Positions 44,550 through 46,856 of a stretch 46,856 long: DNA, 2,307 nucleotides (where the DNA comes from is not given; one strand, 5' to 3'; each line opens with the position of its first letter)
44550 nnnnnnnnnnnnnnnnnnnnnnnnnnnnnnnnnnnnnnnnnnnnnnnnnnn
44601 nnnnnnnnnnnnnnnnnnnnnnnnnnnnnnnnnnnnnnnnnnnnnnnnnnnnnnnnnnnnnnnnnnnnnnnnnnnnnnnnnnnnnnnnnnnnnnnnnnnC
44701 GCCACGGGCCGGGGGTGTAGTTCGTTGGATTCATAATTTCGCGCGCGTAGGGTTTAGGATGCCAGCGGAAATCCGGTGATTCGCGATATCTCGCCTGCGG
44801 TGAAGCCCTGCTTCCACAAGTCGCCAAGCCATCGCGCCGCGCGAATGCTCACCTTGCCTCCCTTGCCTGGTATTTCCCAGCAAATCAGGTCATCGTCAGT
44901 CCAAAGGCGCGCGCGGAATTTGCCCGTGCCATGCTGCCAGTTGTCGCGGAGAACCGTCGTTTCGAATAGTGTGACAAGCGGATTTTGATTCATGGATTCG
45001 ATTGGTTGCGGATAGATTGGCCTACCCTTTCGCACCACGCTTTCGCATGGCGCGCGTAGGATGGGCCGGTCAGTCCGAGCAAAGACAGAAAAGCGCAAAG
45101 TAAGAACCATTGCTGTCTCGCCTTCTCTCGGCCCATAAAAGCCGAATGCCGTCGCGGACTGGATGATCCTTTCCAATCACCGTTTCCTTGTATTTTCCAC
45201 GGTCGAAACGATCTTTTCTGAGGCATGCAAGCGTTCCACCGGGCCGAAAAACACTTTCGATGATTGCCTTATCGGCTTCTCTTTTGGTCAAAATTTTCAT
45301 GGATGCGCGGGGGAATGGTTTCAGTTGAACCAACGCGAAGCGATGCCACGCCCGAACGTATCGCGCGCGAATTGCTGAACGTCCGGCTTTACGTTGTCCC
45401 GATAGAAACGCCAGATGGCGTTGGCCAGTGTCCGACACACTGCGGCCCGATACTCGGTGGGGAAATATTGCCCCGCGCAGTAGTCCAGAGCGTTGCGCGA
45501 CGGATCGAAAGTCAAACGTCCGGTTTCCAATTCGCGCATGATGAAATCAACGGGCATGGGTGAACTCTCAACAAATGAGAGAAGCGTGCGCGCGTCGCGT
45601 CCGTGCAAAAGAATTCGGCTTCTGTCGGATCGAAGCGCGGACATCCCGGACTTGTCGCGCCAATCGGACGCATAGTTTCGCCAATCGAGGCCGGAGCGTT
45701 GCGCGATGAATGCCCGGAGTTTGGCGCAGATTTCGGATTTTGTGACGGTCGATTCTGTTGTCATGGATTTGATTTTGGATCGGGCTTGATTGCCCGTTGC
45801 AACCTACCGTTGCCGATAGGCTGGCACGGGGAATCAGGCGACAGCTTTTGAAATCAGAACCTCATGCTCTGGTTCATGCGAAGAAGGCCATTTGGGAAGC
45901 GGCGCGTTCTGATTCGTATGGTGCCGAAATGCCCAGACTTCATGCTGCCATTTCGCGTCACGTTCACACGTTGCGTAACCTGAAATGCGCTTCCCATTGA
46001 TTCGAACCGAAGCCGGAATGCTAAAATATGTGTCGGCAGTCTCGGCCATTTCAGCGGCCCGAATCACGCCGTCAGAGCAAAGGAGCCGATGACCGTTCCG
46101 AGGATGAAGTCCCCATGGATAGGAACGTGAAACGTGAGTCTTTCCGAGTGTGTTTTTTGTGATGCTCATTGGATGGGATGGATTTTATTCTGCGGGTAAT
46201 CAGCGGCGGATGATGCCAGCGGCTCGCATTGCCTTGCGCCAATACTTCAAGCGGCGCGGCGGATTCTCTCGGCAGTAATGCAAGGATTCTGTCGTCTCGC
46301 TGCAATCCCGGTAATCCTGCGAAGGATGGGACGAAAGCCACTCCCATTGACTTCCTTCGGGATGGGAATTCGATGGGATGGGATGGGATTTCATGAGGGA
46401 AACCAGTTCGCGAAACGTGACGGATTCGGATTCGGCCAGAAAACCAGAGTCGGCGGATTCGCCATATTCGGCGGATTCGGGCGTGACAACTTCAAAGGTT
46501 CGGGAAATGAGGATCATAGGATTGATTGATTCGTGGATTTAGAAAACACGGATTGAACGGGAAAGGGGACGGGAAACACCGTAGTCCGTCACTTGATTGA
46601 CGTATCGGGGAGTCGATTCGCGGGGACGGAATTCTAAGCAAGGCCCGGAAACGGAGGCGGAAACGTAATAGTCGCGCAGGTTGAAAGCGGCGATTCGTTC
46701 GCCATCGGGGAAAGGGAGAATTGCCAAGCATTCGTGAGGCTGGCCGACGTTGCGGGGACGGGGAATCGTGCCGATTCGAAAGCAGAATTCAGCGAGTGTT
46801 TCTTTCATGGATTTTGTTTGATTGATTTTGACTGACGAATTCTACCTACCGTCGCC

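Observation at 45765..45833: Covarying GNRA-capped RNA hairpins in a repeated early intergenic module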

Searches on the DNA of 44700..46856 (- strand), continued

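Call 25: search_with_rna_model(model_id=R1, sources=[L082, L083, L084, L085, L086, L087, L088, L089, L090, L091, L092, L093, L094, L095, L096, L097, L098, L099, L100, L101, L102, L103, L104, L105, L106, L107, L108, L109, L110, L111, L112, L113, L114, L115, L116, L117, L118, L119, L120, L121, L122, L123, L124, L125, L126, L127, L128, L129, L130, L131, L132, L133, L134, L135, L136, L137, L138, L139, L140, L141, L142, L143, L144, L145, L146, L147, L148, L149, L150, L151, L152, L153, L154, L155, L156, L157, L158, L159, L081, L001, window], max_evalue=0.001, make_alignment=true)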
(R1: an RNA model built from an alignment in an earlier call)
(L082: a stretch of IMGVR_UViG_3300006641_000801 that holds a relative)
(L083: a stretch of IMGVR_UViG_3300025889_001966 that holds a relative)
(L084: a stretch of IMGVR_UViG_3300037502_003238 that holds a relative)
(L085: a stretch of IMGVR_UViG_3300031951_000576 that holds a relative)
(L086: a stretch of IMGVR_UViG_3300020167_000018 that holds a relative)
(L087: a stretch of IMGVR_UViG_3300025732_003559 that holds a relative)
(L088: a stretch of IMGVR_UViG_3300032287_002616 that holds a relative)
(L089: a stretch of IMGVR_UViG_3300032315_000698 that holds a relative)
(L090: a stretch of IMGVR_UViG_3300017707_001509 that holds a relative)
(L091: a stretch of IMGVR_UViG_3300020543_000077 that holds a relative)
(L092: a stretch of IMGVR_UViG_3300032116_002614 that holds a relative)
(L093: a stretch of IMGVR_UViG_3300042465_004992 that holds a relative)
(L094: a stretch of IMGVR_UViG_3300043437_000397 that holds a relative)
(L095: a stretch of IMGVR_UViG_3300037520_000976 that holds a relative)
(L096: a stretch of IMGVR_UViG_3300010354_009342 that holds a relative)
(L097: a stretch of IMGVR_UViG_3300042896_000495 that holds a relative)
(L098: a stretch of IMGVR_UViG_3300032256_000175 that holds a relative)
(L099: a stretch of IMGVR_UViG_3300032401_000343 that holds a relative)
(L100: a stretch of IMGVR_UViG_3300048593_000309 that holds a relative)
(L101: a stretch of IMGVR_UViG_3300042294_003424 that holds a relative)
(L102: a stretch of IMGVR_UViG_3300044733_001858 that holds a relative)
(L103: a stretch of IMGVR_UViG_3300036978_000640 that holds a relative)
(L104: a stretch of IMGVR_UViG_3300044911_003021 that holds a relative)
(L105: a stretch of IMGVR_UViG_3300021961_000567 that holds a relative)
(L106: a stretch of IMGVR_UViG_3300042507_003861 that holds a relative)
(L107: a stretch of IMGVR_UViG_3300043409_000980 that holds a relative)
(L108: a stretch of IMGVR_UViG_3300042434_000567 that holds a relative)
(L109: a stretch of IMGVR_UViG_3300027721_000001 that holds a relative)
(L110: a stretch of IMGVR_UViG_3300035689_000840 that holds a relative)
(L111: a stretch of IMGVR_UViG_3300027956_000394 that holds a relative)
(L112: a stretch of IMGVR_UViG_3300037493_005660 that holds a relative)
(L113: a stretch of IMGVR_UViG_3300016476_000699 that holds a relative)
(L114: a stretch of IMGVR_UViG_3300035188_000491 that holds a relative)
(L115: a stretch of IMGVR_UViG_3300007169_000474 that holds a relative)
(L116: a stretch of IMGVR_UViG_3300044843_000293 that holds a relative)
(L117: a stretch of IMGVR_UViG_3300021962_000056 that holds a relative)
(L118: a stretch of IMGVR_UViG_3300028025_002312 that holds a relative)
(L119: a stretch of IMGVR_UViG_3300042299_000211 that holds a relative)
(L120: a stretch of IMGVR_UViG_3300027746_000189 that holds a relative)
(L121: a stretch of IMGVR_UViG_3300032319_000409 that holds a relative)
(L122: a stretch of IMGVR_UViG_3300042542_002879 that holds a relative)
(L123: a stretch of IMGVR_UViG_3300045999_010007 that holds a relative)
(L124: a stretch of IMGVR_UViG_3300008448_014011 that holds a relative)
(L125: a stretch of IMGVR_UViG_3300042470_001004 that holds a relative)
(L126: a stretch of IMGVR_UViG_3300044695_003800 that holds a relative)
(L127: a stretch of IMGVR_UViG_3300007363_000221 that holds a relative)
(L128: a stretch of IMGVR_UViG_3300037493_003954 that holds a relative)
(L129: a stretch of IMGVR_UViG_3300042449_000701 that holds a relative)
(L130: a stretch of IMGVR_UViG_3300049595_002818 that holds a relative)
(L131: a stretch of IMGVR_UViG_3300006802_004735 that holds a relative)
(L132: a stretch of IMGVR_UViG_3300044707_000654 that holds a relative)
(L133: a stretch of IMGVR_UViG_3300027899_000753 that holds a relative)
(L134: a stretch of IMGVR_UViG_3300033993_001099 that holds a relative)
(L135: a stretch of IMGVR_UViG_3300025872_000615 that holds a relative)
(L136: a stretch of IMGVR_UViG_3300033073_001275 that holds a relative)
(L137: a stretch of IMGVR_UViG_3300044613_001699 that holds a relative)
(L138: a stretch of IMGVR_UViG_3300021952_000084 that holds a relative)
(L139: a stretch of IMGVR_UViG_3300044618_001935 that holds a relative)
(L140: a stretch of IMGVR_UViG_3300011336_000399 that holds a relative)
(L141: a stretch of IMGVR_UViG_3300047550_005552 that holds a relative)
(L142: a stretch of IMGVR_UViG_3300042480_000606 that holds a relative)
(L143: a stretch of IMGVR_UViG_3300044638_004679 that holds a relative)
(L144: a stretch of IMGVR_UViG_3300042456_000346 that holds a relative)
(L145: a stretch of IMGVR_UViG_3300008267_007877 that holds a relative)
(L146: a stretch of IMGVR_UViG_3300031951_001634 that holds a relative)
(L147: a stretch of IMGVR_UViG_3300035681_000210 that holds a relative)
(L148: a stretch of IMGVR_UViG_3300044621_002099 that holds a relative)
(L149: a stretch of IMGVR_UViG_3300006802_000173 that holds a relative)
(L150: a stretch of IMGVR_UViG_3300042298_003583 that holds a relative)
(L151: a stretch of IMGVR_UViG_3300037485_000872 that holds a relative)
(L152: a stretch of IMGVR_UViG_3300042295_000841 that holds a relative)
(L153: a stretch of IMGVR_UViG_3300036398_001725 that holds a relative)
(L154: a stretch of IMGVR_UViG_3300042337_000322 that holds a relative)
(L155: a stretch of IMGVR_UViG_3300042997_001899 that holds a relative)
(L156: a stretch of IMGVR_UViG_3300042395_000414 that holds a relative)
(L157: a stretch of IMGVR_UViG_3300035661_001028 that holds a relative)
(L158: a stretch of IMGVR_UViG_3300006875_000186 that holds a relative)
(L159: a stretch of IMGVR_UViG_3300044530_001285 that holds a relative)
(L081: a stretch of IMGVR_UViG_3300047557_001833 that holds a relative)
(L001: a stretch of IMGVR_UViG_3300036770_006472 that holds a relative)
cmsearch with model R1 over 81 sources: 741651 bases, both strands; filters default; matches with E-value up to 0.001: 219.
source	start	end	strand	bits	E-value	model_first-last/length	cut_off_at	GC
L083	9025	9079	-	82.9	9.7e-21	1-55/55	no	0.64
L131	184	238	-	82.9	9.7e-21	1-55/55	no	0.64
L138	9686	9740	-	80.3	5.4e-20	1-55/55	no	0.64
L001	3844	3898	+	79.9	7.2e-20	1-55/55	no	0.65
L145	2722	2776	-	79.8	7.9e-20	1-55/55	no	0.64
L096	8398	8452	-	79.6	9.1e-20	1-55/55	no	0.64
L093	8747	8801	+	79.1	1.2e-19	1-55/55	no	0.62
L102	834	888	-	79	1.3e-19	1-55/55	no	0.69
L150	1128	1182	-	79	1.3e-19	1-55/55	no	0.69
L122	6925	6979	-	78.9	1.4e-19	1-55/55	no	0.62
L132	3533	3587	+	78.6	1.7e-19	1-55/55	no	0.62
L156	2149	2203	-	78.6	1.7e-19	1-55/55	no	0.62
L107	2516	2570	-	78.6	1.7e-19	1-55/55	no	0.58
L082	3973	4027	+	78.5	1.8e-19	1-55/55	no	0.62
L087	559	613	-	78.5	1.8e-19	1-55/55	no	0.62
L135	6331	6385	+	78.5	1.8e-19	1-55/55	no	0.62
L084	2394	2448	+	78.2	2.3e-19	1-55/55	no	0.6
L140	3388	3442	+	77.7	3.3e-19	1-55/55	no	0.6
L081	634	688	+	77.4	4e-19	1-55/55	no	0.69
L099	3111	3165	-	76.7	6.2e-19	1-55/55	no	0.56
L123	2146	2200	+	76.4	7.8e-19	1-55/55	no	0.55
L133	631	685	-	76.4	7.9e-19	1-55/55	no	0.55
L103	4477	4531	+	76.1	9.3e-19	1-55/55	no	0.62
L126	3304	3358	+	76.1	9.3e-19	1-55/55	no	0.62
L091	7141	7195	+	76.1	9.4e-19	1-55/55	no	0.6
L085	3889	3943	-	76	1e-18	1-55/55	no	0.62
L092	9295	9349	-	76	1e-18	1-55/55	no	0.62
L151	4286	4340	-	75.8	1.2e-18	1-55/55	no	0.58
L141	304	358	-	75.3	1.6e-18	1-55/55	no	0.62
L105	2440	2494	-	75.3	1.7e-18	1-55/55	no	0.64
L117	7298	7352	-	75.3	1.7e-18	1-55/55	no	0.64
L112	1483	1537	-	75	2e-18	1-55/55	no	0.58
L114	10582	10636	+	74.6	2.6e-18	1-55/55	no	0.69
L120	5735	5789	+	74.5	2.8e-18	1-55/55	no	0.56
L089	2780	2834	-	74.5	2.9e-18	1-55/55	no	0.56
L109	6249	6303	-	74.2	3.5e-18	1-55/55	no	0.56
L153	5201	5255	+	73.7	4.8e-18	1-55/55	no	0.6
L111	6772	6826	-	73.5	5.4e-18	1-55/55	no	0.55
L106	3430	3484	+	73.5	5.6e-18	1-55/55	no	0.6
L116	1852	1906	+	73.5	5.6e-18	1-55/55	no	0.6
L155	5486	5540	+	72.8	8.7e-18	1-55/55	no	0.62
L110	2923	2977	+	71.8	1.7e-17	1-55/55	no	0.62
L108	115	169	-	70.8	3.4e-17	1-55/55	no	0.6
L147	9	63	+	70.8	3.4e-17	1-55/55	no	0.6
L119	3361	3415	-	70.8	3.5e-17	1-55/55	no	0.62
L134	9108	9162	-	70.8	3.5e-17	1-55/55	no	0.62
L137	642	696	-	70.8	3.5e-17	1-55/55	no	0.62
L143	574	628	-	70.8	3.5e-17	1-55/55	no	0.62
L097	5322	5376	+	69.4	8.7e-17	1-55/55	no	0.53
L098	1290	1344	-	69.2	1e-16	1-55/55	no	0.64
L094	2630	2684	-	68.8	1.3e-16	1-55/55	no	0.62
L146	7784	7838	+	68.5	1.7e-16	1-55/55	no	0.6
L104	3398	3452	+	68.1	2.1e-16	1-55/55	no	0.6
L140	2674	2728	+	67.6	3.1e-16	1-55/55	no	0.49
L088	6382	6434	+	66.9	4.8e-16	1-55/55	no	0.6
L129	373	427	-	66.8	5.1e-16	1-55/55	no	0.58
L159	13040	13094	-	66.8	5.1e-16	1-55/55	no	0.58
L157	4254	4308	-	66.7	5.4e-16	1-55/55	no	0.6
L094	3249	3303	-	65.5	1.3e-15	1-55/55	no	0.55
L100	370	424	-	65.5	1.3e-15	1-55/55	no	0.55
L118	7128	7182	+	65.1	1.6e-15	1-55/55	no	0.56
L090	3454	3508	+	65.1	1.7e-15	1-55/55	no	0.62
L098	1966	2020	-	64.5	2.5e-15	1-55/55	no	0.53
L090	2794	2848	+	64.2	3e-15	1-55/55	no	0.53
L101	3191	3245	+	63.6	4.5e-15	1-55/55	no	0.6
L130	8272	8326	+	63.6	4.5e-15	1-55/55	no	0.6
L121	879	933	-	61.6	1.8e-14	1-55/55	no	0.56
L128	2249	2303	+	60.4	3.9e-14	1-55/55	no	0.58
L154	4593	4647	+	60.2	4.4e-14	1-55/55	no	0.62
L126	2495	2549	+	60.1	4.8e-14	1-55/55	no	0.53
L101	2604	2656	+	59.7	6.3e-14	1-55/55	no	0.62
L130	7685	7737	+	59.7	6.3e-14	1-55/55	no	0.62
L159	12209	12263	-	59.2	8.9e-14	1-55/55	no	0.58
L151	4907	4961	-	59.1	9.5e-14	1-55/55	no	0.53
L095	2792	2846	+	58.9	1.1e-13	1-55/55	no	0.64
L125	2866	2920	+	58.9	1.1e-13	1-55/55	no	0.64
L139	4127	4181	+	58.9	1.1e-13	1-55/55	no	0.64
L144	3543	3597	-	58.9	1.1e-13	1-55/55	no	0.64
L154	3934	3988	+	58.4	1.5e-13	1-55/55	no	0.6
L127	2823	2879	+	58.3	1.6e-13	1-55/55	no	0.63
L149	7987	8043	-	58.3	1.6e-13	1-55/55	no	0.63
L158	6574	6630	+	58.3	1.6e-13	1-55/55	no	0.63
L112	2266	2320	-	58.2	1.8e-13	1-55/55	no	0.53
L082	3557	3611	+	58.1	1.9e-13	1-55/55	no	0.55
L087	975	1029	-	58.1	1.9e-13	1-55/55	no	0.55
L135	5915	5969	+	58.1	1.9e-13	1-55/55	no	0.55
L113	4798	4854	-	57.4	3.1e-13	1-55/55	no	0.63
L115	4894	4950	+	57.4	3.1e-13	1-55/55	no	0.63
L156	2829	2883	-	57.2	3.5e-13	1-55/55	no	0.53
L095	2088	2142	+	57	4.1e-13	1-55/55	no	0.55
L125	2162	2216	+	57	4.1e-13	1-55/55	no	0.55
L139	3423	3477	+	57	4.1e-13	1-55/55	no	0.55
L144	4247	4301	-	57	4.1e-13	1-55/55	no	0.55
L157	4649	4703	-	56.9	4.4e-13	1-55/55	no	0.56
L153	4791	4845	+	56.9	4.4e-13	1-55/55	no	0.64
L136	2559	2615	+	56.3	6.2e-13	1-55/55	no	0.63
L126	3030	3084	+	56.3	6.5e-13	1-55/55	no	0.64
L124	3379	3435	+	56.2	7e-13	1-55/55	no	0.63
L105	3024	3080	-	55.9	8.3e-13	1-55/55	no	0.61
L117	7882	7938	-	55.9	8.3e-13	1-55/55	no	0.61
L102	1249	1305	-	55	1.6e-12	1-55/55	no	0.63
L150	1543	1599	-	55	1.6e-12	1-55/55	no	0.63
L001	3431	3485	+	54.7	1.9e-12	1-55/55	no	0.53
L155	4814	4868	+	54.2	2.7e-12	1-55/55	no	0.56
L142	6573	6629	+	53.8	3.6e-12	1-55/55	no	0.61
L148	4549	4605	-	53.8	3.6e-12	1-55/55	no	0.61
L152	1092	1148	-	53.8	3.6e-12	1-55/55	no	0.61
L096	8799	8853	-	53.6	4e-12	1-55/55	no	0.62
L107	3134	3188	-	53.5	4.2e-12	1-55/55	no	0.55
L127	2014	2068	+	53.3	5e-12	1-55/55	no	0.56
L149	8798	8852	-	53.3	5e-12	1-55/55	no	0.56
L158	5765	5819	+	53.3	5e-12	1-55/55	no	0.56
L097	4656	4711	+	52.7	7.2e-12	1-55/55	no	0.54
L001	2827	2882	+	52.7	7.2e-12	1-55/55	no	0.54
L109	6950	7004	-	52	1.2e-11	1-55/55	no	0.58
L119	4192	4246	-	52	1.2e-11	1-55/55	no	0.58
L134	9939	9993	-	52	1.2e-11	1-55/55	no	0.58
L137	1473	1527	-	52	1.2e-11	1-55/55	no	0.58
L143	1405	1459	-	52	1.2e-11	1-55/55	no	0.58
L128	1574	1628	+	51.6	1.6e-11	1-55/55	no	0.56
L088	5969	6025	+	51.3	1.9e-11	1-55/55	no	0.61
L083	9439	9494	-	50.6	3e-11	1-55/55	no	0.54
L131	598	653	-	50.6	3e-11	1-55/55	no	0.54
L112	348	402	-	50.1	4.3e-11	1-55/55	no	0.55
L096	9450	9505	-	49.1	8.6e-11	1-55/55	no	0.55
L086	3670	3724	-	48.5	1.2e-10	1-55/55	no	0.64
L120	4864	4918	+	46.9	3.7e-10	1-55/55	no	0.58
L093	8059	8113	+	46.1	6.5e-10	1-55/55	no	0.47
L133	1041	1095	-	45.1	1.3e-09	1-55/55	no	0.65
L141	1434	1488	-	44.5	1.9e-09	1-55/55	no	0.56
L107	2521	2575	+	44.2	2.4e-09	1-55/55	no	0.58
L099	3657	3711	-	42.3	8.4e-09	1-55/55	no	0.49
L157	3347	3401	-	41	2e-08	1-55/55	no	0.51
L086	4770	4826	-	39.7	5e-08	1-55/55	no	0.6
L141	721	780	-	39.2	7e-08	1-55/55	no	0.65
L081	216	275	+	39.2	7e-08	1-55/55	no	0.65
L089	3196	3252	-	38.5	1.1e-07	1-55/55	no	0.6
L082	3968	4022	-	38.3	1.3e-07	1-55/55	no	0.58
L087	564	618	+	38.3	1.3e-07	1-55/55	no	0.58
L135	6326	6380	-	38.3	1.3e-07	1-55/55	no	0.58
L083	9030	9084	+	38.1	1.5e-07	1-55/55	no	0.64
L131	189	243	+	38.1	1.5e-07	1-55/55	no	0.64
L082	2775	2830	+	37.9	1.7e-07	1-55/55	no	0.57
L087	1756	1811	-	37.9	1.7e-07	1-55/55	no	0.57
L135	5133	5188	+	37.9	1.7e-07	1-55/55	no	0.57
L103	3535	3589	+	37.8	1.7e-07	1-55/55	no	0.56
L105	2445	2499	+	37.3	2.5e-07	1-55/55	no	0.65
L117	7303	7357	+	37.3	2.5e-07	1-55/55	no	0.65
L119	3366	3420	+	37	3.2e-07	1-55/55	no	0.6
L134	9113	9167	+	37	3.2e-07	1-55/55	no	0.6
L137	647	701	+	37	3.2e-07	1-55/55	no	0.6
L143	579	633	+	37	3.2e-07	1-55/55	no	0.6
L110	2404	2458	+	36.8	3.5e-07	1-55/55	no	0.55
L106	3021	3076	+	36.7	3.8e-07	1-55/55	no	0.57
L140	3383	3437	-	36.5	4.3e-07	1-55/55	no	0.56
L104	3393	3447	-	36.4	4.7e-07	1-55/55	no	0.58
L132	3528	3582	-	36.1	5.7e-07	1-55/55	no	0.6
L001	3839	3893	-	35.7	7.3e-07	1-55/55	no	0.58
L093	8742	8796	-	35.4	8.9e-07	1-55/55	no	0.62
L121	1284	1340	-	35.3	9.6e-07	1-55/55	no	0.54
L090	3449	3503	-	35.1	1.1e-06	1-55/55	no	0.62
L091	7136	7190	-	35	1.2e-06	1-55/55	no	0.56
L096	8403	8457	+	34.6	1.5e-06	1-55/55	no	0.6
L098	2364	2419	-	34.5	1.6e-06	1-55/55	no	0.5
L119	4598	4653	-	34.5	1.6e-06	1-55/55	no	0.5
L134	10345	10400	-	34.5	1.6e-06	1-55/55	no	0.5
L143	1811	1866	-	34.5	1.6e-06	1-55/55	no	0.5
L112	1488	1542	+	34.5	1.6e-06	1-55/55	no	0.6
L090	2385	2441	+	34.5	1.7e-06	1-55/55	no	0.56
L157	4259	4313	+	33.7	2.8e-06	1-55/55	no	0.6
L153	4137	4193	+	33.6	3.1e-06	1-55/55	no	0.6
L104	2590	2646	+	33.5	3.2e-06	1-55/55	no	0.51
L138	9691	9745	+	33.4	3.5e-06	1-55/55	no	0.62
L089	2785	2839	+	33.3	3.7e-06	1-55/55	no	0.55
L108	120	174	+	33.2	4e-06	1-55/55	no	0.58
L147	4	58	-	33.2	4e-06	1-55/55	no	0.58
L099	3116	3170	+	33.2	4.2e-06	1-55/55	no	0.58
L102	839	893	+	32.9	4.9e-06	1-55/55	no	0.65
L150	1133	1187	+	32.9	4.9e-06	1-55/55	no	0.65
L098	1295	1349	+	32.9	5.1e-06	1-55/55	no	0.62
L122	6930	6984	+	32.6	6.1e-06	1-55/55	no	0.62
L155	5481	5535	-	32.5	6.6e-06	1-55/55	no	0.62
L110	2918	2972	-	32.4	7e-06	1-55/55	no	0.6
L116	1159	1213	+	32.3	7.7e-06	1-55/55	no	0.51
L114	10577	10631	-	32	9.4e-06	1-55/55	no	0.65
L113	4803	4859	+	32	9.4e-06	1-55/55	no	0.61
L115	4889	4945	-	32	9.4e-06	1-55/55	no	0.61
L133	636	690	+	31.1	1.7e-05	1-55/55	no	0.53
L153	5196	5250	-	30.7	2.2e-05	1-55/55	no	0.6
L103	4472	4526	-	30.6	2.4e-05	1-55/55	no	0.62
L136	2554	2610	-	30.5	2.5e-05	1-55/55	no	0.63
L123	2141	2195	-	30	3.5e-05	1-55/55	no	0.53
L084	2389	2443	-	29.3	5.9e-05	1-55/55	no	0.6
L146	7528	7582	+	28.7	8.9e-05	1-55/55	no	0.49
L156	2154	2208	+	28.5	9.6e-05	1-55/55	no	0.58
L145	2727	2781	+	28.5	9.8e-05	1-55/55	no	0.65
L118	6594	6648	+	28.5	0.0001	1-55/55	no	0.55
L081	629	683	-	28.2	0.00012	1-55/55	no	0.64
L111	6777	6831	+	28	0.00014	1-55/55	no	0.55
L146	7779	7833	-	28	0.00014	1-55/55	no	0.58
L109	6254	6308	+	27.8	0.00015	1-55/55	no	0.56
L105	3029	3085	+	27.7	0.00017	1-55/55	no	0.58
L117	7887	7943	+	27.7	0.00017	1-55/55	no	0.58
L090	2789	2843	-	27.5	0.0002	1-55/55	no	0.49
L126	3299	3353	-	27.3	0.00022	1-55/55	no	0.6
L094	2635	2689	+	27.3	0.00022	1-55/55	no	0.58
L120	5730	5784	-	26.3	0.00045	1-55/55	no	0.58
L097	5317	5371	-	26.3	0.00045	1-55/55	no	0.56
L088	6377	6429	-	26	0.00053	1-55/55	no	0.55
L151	4291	4345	+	26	0.00055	1-55/55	no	0.58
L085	3894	3948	+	25.7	0.00065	1-55/55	no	0.62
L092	9300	9354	+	25.7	0.00065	1-55/55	no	0.62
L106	3425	3479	-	25.3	0.00084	1-55/55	no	0.6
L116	1847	1901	-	25.3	0.00084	1-55/55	no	0.6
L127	2818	2874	-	25.3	0.00087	1-55/55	no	0.6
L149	7992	8048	+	25.3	0.00087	1-55/55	no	0.6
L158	6569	6625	-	25.3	0.00087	1-55/55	no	0.6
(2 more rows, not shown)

Alignment A3: 150 matches aligned to the model, 77 columns, each read 5' to 3' on its own strand. Consensus structure (alignment columns), stored with it:
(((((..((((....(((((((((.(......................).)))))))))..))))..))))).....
